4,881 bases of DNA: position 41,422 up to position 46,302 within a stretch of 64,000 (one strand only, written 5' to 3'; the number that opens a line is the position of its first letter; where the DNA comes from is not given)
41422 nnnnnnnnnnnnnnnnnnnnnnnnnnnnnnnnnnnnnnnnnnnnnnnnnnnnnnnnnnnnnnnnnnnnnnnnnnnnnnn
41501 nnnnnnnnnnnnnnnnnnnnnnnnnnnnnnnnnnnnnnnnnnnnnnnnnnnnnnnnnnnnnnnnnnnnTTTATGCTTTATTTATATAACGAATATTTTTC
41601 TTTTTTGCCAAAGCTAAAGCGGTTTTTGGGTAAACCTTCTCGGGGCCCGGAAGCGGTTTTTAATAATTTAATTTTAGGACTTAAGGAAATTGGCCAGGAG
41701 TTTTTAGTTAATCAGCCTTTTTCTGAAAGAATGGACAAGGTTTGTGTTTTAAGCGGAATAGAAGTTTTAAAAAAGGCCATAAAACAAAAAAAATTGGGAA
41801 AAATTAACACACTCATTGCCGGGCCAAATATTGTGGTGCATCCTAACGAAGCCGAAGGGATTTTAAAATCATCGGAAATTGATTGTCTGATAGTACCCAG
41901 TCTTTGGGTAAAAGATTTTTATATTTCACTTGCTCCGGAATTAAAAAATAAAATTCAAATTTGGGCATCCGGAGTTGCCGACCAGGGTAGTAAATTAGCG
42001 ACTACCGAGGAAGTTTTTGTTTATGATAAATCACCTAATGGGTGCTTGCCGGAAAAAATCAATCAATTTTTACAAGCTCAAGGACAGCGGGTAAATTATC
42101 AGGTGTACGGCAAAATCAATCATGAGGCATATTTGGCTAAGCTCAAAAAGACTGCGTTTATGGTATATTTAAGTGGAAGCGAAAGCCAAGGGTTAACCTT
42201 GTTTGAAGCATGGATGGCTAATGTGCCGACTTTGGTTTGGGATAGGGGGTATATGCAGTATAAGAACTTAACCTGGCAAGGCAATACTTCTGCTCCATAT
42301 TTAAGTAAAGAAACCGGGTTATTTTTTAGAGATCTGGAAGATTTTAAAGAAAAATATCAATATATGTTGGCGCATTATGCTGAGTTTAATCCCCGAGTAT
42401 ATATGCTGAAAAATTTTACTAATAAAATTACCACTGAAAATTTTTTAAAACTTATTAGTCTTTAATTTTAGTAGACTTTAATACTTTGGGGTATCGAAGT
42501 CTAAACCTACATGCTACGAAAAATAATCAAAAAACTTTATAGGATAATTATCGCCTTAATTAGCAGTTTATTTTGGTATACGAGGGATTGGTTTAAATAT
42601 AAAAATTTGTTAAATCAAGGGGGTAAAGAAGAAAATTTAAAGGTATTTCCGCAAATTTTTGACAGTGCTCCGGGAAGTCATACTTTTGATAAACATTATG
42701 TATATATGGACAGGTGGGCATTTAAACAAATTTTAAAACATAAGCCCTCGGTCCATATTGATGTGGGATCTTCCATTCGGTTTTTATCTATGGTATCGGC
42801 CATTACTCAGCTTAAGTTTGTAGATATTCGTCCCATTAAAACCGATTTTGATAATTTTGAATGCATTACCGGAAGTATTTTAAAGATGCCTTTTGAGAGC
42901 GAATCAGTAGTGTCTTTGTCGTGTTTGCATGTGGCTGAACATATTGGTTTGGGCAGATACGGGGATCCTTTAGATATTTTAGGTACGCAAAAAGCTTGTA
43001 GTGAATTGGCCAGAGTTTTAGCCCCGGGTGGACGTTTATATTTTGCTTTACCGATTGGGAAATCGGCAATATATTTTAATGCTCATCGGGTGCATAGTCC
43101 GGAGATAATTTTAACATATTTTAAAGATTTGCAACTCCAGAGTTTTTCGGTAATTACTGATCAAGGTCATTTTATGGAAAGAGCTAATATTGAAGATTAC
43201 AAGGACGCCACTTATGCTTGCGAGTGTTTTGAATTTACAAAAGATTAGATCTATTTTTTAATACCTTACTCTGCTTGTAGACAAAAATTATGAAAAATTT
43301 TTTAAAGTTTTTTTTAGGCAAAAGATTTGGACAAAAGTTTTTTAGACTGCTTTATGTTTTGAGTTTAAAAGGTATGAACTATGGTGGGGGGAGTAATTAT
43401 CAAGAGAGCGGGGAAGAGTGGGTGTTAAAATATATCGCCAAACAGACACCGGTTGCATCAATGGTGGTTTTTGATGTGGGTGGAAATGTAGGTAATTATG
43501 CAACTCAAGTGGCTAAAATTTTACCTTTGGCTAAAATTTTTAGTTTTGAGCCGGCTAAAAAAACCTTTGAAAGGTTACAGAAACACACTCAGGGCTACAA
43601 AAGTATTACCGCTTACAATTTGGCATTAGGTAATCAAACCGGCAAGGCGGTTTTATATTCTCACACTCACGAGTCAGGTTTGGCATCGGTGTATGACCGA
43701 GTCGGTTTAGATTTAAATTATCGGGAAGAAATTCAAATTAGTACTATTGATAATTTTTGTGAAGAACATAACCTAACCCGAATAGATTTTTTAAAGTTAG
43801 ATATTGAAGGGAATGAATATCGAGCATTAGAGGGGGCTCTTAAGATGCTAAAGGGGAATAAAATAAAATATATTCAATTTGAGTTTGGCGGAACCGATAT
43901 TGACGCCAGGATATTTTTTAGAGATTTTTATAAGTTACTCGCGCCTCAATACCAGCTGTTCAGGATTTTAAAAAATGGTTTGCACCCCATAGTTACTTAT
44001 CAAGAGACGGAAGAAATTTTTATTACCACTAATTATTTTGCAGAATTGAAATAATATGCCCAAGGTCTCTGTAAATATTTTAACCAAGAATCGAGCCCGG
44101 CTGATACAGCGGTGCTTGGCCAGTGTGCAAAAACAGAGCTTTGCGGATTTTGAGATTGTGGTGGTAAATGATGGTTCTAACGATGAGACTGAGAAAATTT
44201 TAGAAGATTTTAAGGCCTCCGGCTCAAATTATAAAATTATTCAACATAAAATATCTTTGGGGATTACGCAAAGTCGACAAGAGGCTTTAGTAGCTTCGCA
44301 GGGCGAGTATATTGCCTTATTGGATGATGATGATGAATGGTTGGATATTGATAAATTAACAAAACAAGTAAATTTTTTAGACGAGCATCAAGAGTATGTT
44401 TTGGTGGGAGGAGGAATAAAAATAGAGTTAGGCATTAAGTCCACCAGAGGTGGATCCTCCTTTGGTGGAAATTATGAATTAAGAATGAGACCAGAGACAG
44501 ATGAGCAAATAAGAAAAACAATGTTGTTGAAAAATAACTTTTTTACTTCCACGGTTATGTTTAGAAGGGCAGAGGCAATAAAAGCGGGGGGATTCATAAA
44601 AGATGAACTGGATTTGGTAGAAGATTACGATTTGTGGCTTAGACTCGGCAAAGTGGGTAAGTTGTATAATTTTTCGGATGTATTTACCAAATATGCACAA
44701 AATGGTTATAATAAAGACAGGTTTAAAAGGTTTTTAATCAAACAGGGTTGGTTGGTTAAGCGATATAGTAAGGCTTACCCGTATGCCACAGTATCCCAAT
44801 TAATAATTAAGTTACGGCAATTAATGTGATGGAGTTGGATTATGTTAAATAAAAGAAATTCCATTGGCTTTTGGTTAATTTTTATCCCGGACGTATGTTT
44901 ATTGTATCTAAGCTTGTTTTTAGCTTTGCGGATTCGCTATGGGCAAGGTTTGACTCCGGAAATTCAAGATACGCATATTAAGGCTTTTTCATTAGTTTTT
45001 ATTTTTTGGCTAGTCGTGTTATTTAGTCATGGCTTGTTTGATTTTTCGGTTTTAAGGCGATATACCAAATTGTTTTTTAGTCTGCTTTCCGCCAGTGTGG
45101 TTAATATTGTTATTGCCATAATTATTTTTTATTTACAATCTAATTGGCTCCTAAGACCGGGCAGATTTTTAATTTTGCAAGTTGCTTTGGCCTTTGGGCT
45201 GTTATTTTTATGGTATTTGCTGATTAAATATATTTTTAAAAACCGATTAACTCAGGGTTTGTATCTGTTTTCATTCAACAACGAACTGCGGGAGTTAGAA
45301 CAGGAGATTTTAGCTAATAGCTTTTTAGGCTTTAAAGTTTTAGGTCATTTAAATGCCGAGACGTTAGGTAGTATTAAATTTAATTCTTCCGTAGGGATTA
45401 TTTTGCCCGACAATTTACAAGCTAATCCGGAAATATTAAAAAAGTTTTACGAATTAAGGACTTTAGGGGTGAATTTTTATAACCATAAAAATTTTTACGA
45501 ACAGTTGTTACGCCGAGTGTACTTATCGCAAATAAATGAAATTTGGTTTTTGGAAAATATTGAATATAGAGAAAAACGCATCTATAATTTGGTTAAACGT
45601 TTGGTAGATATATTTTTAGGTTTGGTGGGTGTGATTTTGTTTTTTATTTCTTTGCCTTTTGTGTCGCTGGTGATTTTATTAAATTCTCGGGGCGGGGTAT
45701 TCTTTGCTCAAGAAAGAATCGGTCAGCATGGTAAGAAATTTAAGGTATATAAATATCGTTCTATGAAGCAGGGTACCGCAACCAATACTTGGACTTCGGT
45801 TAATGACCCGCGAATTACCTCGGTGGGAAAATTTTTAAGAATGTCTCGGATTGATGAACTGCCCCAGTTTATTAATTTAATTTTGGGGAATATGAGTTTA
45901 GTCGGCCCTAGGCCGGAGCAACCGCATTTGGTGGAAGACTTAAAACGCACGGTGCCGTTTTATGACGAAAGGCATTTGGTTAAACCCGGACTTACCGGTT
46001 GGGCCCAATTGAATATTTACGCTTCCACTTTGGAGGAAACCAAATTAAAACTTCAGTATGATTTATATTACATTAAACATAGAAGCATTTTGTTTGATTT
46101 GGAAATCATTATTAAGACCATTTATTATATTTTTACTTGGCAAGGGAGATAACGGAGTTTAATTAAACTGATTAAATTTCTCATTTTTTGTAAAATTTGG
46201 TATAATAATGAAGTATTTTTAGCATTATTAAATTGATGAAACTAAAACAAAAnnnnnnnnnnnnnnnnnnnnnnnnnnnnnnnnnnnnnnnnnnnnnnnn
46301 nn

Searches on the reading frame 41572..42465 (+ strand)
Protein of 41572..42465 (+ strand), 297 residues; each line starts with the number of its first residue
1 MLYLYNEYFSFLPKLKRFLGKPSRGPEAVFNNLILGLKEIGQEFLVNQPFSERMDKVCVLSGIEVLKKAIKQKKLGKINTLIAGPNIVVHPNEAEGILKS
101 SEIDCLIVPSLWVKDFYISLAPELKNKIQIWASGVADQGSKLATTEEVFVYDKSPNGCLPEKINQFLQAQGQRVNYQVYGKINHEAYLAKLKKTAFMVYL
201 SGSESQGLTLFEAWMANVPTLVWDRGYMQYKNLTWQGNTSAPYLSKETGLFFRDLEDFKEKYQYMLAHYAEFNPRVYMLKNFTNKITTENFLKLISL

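Call 12: search_protein_families(library=pfam, proteins=[window:41572-42465:+], max_evalue=0.001)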
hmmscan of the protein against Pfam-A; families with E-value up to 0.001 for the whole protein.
window:41572-42465:+ (297 aa): 1 family
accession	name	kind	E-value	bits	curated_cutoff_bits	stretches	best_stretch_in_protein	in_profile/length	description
PF00534.26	Glycos_transf_1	-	0.00022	21.3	26.4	0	162-226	61-125/172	Glycosyl transferases group 1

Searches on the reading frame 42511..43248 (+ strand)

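Call 12: search_protein_families(library=pfam, proteins=[window:42511-43248:+], max_evalue=0.001)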
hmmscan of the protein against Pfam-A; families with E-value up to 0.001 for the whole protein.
window:42511-43248:+ (245 aa): 2 families
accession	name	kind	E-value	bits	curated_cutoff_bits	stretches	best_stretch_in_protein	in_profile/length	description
PF03269.20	DUF268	-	6.1e-13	49.4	25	1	140-197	70-127/176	Caenorhabditis protein of unknown function, DUF268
PF08241.18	Methyltransf_11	-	1.9e-05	25.6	21.2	1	116-178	44-95/95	Methyltransferase domain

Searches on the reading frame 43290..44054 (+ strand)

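Call 12: search_protein_families(library=pfam, proteins=[window:43290-44054:+], max_evalue=0.001)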
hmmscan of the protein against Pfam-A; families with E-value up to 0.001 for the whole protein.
window:43290-44054:+ (254 aa): 1 family
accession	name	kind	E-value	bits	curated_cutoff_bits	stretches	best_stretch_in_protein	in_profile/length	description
PF05050.19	Methyltransf_21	-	2.5e-18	67.3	22.7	1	62-203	1-152/173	Methyltransferase FkbM domain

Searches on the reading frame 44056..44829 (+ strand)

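Call 12: search_protein_families(library=pfam, proteins=[window:44056-44829:+], max_evalue=0.001)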
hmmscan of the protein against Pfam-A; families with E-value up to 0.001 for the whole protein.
window:44056-44829:+ (257 aa): 4 families
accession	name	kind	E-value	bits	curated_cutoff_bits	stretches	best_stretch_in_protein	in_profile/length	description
PF00535.33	Glycos_transf_2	-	5.3e-30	105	23.3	1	5-171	1-162/168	Glycosyl transferase family 2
PF13641.12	Glyco_tranf_2_3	-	1.2e-08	35.7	27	1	2-199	1-196/230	Glycosyltransferase like family 2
PF10111.15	Glyco_tranf_2_2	-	1.5e-07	31.6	27.3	1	16-107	14-105/276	Glycosyltransferase like family 2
PF13632.12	Glyco_trans_2_3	-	0.00054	20.3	27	0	85-202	1-111/198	Glycosyl transferase family group 2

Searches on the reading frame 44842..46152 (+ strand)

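Call 12: search_protein_families(library=pfam, proteins=[window:44842-46152:+], max_evalue=0.001)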
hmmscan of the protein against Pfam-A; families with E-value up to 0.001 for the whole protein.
window:44842-46152:+ (436 aa): 1 family
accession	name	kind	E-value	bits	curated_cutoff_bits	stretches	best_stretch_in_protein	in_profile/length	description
PF02397.22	Bac_transf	-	6.2e-60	202.2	27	1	252-431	1-178/179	Bacterial sugar transferase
